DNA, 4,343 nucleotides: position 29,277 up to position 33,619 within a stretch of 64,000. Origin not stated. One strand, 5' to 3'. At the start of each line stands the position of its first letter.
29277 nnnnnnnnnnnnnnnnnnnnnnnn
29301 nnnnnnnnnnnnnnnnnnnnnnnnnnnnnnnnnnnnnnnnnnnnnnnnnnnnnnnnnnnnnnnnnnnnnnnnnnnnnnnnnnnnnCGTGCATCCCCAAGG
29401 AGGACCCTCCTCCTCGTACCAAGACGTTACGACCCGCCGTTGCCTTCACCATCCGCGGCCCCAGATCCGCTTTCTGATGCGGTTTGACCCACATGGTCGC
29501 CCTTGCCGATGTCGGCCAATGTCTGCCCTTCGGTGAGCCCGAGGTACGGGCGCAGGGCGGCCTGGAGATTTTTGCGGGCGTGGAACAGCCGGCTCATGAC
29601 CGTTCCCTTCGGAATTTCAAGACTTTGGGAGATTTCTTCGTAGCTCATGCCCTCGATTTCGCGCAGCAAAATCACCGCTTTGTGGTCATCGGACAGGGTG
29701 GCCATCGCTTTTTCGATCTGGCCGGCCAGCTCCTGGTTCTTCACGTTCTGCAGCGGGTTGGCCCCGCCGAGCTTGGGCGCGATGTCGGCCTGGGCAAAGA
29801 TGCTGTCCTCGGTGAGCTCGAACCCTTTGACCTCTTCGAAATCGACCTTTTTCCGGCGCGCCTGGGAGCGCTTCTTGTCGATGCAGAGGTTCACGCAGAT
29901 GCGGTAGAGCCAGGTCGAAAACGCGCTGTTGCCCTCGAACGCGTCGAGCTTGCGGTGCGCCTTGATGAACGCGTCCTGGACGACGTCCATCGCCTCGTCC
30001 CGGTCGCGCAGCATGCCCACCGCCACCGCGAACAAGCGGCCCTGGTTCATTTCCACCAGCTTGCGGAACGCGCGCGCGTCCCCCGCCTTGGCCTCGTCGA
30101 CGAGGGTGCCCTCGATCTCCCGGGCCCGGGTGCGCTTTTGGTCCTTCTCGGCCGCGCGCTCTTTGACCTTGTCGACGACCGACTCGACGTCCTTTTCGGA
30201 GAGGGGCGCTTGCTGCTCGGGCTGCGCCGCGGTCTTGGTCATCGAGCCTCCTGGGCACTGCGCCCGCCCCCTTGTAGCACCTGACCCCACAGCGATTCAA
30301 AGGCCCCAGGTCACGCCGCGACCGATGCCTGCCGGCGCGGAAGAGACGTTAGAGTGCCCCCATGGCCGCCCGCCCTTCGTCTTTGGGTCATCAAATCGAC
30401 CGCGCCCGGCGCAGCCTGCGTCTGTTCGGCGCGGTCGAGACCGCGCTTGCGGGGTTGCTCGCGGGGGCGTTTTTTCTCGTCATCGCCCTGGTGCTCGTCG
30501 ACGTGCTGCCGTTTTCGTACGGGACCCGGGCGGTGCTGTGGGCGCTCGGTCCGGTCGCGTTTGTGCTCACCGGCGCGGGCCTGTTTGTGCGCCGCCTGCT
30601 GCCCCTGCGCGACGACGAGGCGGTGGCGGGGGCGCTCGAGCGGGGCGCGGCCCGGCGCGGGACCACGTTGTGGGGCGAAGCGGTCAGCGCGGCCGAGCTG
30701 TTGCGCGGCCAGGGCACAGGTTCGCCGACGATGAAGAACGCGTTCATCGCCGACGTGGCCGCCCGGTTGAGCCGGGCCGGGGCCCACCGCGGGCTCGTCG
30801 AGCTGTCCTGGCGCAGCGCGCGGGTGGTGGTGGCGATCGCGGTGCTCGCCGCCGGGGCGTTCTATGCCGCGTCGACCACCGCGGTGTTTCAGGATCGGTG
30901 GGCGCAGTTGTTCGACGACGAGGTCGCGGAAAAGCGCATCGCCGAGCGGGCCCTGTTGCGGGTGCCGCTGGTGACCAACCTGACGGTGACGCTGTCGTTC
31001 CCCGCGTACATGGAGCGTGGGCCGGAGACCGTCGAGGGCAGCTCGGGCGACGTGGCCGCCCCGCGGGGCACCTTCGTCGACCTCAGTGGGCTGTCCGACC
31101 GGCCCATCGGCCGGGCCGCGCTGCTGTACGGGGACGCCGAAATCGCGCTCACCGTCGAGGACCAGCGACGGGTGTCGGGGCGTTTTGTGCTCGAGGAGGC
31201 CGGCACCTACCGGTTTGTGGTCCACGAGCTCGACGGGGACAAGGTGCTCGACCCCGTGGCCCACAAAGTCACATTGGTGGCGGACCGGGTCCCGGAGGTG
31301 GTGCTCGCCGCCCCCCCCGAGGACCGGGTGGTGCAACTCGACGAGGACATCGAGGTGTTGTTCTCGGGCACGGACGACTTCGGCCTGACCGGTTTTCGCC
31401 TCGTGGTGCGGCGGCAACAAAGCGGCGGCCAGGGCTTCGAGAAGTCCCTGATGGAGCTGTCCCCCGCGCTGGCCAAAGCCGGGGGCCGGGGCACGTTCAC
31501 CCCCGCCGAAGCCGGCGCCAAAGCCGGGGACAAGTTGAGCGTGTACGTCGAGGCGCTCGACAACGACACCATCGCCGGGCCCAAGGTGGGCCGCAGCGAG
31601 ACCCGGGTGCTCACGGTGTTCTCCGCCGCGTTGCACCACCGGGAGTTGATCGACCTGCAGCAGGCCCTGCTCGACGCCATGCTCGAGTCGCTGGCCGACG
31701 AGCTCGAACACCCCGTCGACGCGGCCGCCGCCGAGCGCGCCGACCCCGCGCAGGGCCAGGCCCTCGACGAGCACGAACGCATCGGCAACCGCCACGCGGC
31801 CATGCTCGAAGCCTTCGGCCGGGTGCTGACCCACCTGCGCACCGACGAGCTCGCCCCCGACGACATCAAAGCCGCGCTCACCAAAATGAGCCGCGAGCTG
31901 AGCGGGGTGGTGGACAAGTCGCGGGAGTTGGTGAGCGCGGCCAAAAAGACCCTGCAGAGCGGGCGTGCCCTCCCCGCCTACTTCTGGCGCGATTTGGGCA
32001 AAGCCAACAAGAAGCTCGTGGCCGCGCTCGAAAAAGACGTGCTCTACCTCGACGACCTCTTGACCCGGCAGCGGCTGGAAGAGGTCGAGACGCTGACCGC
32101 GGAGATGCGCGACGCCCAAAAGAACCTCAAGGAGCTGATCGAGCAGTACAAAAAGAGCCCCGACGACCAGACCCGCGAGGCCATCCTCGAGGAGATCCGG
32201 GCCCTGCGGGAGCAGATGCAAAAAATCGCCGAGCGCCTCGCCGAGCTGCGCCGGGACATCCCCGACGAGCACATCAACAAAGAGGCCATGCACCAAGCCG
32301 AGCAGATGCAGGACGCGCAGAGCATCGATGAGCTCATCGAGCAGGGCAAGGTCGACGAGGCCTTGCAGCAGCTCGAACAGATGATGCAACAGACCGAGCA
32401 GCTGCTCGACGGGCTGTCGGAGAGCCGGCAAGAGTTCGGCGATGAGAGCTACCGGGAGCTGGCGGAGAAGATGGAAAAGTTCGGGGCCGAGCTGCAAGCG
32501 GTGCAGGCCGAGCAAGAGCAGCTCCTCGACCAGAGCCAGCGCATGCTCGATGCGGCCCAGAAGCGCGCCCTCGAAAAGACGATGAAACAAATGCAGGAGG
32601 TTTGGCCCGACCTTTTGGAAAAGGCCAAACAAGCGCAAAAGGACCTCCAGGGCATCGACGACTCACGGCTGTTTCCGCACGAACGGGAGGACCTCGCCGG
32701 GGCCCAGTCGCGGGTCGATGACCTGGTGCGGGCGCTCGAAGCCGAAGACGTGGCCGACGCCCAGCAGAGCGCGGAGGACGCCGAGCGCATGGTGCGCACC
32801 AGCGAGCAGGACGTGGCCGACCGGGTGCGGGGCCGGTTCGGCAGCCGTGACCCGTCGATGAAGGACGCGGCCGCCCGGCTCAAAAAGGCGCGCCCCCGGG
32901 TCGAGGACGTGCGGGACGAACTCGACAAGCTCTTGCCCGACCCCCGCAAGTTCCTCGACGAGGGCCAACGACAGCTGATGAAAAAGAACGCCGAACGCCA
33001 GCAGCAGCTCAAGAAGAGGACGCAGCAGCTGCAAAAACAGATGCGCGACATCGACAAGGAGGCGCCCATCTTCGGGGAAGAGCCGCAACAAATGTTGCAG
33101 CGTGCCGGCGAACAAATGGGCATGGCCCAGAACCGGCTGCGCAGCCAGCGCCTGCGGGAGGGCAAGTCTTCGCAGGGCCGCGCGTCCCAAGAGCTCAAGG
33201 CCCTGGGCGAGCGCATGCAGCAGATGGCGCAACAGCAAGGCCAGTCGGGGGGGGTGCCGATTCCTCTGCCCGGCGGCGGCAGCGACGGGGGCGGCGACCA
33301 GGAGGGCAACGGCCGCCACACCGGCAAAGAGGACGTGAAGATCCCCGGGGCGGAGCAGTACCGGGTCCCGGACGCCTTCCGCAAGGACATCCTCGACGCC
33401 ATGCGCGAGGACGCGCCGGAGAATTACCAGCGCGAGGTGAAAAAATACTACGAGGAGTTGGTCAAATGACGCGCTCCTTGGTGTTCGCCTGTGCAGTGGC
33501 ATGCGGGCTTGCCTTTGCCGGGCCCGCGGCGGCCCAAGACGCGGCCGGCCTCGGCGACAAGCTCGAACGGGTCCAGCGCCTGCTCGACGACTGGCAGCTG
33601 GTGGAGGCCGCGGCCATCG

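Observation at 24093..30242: ECF sigma / anti-sigma cluster with a small secreted protein, VIT-vWA protein, FHA protein and MBL hydrolase, all on one strand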

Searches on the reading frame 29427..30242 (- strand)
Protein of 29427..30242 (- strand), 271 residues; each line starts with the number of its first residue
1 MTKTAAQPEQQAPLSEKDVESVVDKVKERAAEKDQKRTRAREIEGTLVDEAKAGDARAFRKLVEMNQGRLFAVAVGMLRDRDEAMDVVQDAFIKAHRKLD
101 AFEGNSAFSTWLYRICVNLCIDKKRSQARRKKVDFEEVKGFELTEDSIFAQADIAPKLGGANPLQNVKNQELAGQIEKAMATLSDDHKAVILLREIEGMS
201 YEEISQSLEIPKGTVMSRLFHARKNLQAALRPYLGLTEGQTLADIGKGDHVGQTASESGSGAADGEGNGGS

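Call 4: search_protein_families(library=pfam, proteins=[window:29427-30242:-], max_evalue=0.01)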
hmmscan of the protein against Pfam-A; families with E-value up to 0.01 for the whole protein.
window:29427-30242:- (271 aa): 6 families
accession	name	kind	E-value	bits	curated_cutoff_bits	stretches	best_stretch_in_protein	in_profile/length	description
PF04542.20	Sigma70_r2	-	2.3e-18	66.2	24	1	62-130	1-71/71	Sigma-70 region 2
PF08281.18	Sigma70_r4_2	-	1.7e-15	56.8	25.7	1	175-226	3-54/54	Sigma-70, region 4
PF04545.22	Sigma70_r4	-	1.2e-11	44.3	24.1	1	179-227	1-49/50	Sigma-70, region 4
PF07638.17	Sigma70_ECF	-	1.9e-09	38.1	21.1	1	47-231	7-184/185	ECF sigma factor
PF25787.1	HTH_SB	-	0.00039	20.6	43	1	183-216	7-40/53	Sleeping Beauty transposase HTH domain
PF13384.12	HTH_23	-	0.0069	16.6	24.6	0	184-219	3-37/50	Homeodomain-like domain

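Call 5: search_protein_families(library=ncbifam, proteins=[window:29427-30242:-], max_evalue=0.01)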
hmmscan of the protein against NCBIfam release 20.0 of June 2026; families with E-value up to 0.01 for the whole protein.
window:29427-30242:- (271 aa): 99 families (the best 25 are shown)
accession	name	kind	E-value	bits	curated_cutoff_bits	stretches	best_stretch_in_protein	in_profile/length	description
NF008888.0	PRK11922.1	equivalog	5.2e-45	153.9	204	1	33-236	6-202/231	RNA polymerase sigma factor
TIGR02939.1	RpoE_Sigma70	equivalog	6.4e-41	140.5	236.15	1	41-234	4-190/190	RNA polymerase sigma factor RpoE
NF007223.0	PRK09641.1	equivalog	1.3e-39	136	209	1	46-231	7-185/187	RNA polymerase sigma factor SigW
NF007225.0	PRK09643.1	equivalog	1.5e-36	126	190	1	45-233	15-185/204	RNA polymerase sigma factor SigM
NF009171.0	PRK12518.1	equivalog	6.8e-36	123.9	208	1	40-230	10-184/191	RNA polymerase sigma factor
TIGR02948.1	SigW_bacill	equivalog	1.5e-34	119.7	243.1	1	46-231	7-185/187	RNA polymerase sigma factor SigW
NF009166.1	PRK12513.1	equivalog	4.4e-33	114.6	206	1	42-231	7-187/193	RNA polymerase sigma factor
TIGR02937.1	sigma70-ECF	superfamily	2.7e-32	111.7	42.9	1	58-230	2-165/165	sigma-70 family RNA polymerase sigma factor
NF007216.0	PRK09638.1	equivalog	2.7e-30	105.5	194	2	44-134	5-95/180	RNA polymerase sigma factor SigY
NF004113.0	PRK05602.1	equivalog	6.3e-30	104.4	208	1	22-231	10-202/211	RNA polymerase sigma factor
TIGR02985.1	Sig70_bacteroi1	subfamily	1.5e-29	103.3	126.4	1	58-230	2-162/162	RNA polymerase sigma-70 factor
NF007229.0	PRK09647.1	equivalog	2.6e-27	95.6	265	1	26-231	11-203/220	RNA polymerase sigma factor SigE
NF058625.1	sigma_PG0214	equivalog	2.4e-26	92.5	130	1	57-230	4-161/170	GFO_1088 family ECF-type sigma factor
NF007227.0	PRK09645.1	subfamily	4.1e-26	91.9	202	1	50-231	6-171/177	sigma-70 family RNA polymerase sigma factor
NF009185.0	PRK12533.1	equivalog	1.4e-25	90.3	248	1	50-237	22-197/231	RNA polymerase sigma factor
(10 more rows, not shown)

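Call 51: search_protein_families(library=padloc, proteins=[window:29427-30242:-], max_evalue=0.001)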
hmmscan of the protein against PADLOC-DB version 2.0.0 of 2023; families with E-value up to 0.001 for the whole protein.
window:29427-30242:- (271 aa): 0 families

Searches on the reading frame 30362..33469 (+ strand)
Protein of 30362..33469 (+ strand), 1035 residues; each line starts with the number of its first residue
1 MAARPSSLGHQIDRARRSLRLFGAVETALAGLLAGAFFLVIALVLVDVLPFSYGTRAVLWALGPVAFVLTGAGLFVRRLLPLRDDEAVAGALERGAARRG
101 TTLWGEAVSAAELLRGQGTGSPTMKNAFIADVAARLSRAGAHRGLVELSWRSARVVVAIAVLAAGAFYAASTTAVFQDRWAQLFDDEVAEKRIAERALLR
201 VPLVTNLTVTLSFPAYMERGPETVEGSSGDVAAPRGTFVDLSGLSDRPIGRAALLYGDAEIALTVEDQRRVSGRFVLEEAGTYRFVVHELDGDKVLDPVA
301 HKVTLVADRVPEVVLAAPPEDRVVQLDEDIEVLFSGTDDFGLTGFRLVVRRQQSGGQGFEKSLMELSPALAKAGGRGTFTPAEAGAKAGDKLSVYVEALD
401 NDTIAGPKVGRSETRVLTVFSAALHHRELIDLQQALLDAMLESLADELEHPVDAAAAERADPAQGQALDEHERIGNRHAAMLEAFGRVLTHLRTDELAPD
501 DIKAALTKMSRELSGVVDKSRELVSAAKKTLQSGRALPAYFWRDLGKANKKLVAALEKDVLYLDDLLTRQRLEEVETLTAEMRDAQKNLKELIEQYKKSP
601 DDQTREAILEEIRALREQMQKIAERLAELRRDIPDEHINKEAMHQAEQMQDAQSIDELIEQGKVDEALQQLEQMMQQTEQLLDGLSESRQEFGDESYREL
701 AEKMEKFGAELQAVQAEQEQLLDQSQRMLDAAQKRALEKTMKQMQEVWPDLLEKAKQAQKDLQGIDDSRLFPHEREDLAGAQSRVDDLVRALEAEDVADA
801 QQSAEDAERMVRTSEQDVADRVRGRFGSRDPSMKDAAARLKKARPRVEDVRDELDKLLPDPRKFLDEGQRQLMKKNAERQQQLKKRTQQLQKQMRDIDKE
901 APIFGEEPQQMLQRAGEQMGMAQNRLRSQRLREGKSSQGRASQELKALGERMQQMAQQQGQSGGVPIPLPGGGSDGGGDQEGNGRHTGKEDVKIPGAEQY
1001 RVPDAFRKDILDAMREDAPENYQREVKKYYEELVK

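Call 7: search_protein_families(library=pfam, proteins=[window:30362-33469:+], max_evalue=0.001)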
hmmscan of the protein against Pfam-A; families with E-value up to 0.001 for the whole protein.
window:30362-33469:+ (1035 aa): 1 family
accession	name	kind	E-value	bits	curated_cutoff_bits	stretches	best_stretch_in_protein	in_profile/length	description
PF13779.11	DUF4175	-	1.1e-11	44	27.3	1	27-1026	22-813/825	Domain of unknown function (DUF4175)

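Call 52: search_protein_families(library=ncbifam, proteins=[window:30362-33469:+], max_evalue=0.001)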
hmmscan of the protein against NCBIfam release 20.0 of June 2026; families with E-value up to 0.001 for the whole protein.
window:30362-33469:+ (1035 aa): 2 families
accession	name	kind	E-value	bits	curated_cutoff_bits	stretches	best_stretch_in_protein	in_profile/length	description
TIGR02302.1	aProt_lowcomp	hypoth_equivalog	3.4e-07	28.9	394.3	1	869-1025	682-838/851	TIGR02302 family protein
NF003034.1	PRK03918.1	equivalog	0.00059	17.9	700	1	559-954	153-536/878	DNA double-strand break repair ATPase Rad50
